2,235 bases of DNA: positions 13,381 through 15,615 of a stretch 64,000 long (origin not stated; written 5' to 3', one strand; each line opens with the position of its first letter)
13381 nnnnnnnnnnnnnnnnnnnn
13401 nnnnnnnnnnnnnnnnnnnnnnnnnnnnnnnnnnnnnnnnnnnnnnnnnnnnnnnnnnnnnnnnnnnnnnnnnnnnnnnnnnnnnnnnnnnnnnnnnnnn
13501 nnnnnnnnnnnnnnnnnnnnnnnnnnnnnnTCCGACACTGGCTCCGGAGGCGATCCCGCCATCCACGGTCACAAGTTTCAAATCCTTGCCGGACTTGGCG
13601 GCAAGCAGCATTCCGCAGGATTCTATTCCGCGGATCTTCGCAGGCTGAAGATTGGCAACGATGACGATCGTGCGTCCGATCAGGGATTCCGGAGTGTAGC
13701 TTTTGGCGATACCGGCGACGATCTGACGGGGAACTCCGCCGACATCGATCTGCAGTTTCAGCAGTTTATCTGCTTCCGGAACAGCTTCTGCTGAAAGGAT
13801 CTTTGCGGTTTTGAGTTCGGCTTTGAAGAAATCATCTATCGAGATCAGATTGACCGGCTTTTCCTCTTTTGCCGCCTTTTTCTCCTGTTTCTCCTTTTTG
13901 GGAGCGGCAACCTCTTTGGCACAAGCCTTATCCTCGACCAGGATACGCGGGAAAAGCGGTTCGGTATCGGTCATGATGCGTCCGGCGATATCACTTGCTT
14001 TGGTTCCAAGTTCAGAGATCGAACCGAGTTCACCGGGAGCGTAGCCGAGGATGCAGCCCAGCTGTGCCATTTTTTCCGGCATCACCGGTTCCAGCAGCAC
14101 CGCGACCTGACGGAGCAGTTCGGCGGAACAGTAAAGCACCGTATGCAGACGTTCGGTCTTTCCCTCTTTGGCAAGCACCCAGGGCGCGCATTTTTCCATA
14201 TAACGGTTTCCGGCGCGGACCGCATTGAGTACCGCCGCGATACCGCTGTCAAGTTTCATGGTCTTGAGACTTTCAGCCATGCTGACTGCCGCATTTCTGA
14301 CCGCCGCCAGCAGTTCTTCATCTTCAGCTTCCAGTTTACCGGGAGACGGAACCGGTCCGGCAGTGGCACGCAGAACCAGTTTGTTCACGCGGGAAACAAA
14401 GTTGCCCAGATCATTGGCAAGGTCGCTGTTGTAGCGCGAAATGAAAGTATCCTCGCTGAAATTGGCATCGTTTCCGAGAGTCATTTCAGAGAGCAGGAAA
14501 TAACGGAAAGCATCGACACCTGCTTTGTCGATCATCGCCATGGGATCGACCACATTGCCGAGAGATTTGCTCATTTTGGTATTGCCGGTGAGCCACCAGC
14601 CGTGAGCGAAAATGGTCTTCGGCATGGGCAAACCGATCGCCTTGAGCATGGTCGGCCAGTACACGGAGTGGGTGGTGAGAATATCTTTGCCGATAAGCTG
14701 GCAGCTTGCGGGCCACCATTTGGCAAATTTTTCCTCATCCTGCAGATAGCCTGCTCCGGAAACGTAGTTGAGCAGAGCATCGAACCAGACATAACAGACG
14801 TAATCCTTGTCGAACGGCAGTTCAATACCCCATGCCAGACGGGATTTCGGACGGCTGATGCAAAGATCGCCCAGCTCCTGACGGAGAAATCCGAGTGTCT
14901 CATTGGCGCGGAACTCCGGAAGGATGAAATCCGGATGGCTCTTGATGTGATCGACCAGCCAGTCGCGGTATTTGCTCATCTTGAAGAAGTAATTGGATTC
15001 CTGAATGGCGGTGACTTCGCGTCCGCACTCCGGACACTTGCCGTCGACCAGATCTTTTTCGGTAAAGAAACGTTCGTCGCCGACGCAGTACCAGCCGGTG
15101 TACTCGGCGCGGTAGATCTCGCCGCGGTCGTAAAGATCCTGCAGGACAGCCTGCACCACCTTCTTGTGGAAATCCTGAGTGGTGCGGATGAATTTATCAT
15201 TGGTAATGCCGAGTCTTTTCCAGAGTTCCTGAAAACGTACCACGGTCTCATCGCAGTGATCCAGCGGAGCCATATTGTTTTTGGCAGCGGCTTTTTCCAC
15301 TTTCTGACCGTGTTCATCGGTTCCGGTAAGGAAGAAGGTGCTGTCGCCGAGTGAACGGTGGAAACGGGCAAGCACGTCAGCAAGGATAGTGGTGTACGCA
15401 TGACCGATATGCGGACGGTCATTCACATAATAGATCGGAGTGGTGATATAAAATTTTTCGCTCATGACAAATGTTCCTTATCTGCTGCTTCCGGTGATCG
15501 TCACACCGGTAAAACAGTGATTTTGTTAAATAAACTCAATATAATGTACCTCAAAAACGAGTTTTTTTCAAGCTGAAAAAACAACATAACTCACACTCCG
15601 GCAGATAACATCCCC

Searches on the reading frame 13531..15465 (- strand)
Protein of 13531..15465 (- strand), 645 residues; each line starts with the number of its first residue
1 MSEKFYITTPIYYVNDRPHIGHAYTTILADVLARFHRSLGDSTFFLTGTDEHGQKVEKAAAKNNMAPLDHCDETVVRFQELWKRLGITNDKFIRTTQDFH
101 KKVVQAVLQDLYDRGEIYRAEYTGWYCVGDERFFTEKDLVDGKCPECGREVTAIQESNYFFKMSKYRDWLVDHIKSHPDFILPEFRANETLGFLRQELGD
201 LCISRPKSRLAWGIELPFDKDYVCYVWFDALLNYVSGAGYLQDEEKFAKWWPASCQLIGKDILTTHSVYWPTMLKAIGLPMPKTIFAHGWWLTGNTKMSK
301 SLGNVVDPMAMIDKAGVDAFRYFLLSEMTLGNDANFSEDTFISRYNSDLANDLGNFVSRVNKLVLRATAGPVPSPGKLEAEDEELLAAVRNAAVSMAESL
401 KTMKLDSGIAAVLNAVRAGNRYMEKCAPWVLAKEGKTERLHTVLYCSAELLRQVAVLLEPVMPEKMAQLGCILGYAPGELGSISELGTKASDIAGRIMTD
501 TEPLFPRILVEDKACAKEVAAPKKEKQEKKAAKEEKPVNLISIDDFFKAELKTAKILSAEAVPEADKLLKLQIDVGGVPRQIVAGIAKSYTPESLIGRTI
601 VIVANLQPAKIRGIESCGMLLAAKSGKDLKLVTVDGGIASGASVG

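Call 48: search_protein_families(library=pfam, proteins=[window:13531-15465:-], max_evalue=0.0001)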
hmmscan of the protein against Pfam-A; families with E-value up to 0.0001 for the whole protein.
window:13531-15465:- (645 aa): 5 families
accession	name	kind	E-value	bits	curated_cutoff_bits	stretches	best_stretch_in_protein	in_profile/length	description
PF09334.17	tRNA-synt_1g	-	6.2e-108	361.5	20.1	2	155-360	180-390/391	tRNA synthetases class I (M)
PF00133.28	tRNA-synt_1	-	1.1e-29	103.9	22.7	2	3-218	23-245/414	tRNA synthetases class I (I, L, M and V)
PF01588.26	tRNA_bind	-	2.7e-28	98.4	27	1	551-642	1-95/96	Putative tRNA binding domain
PF01406.26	tRNA-synt_1e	-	3.4e-12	46.8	27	1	14-136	19-134/301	tRNA synthetases class I (C) catalytic domain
PF19303.5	Anticodon_3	-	1.8e-07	31.6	23.5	1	372-475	1-103/152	Anticodon binding domain of methionyl tRNA ligase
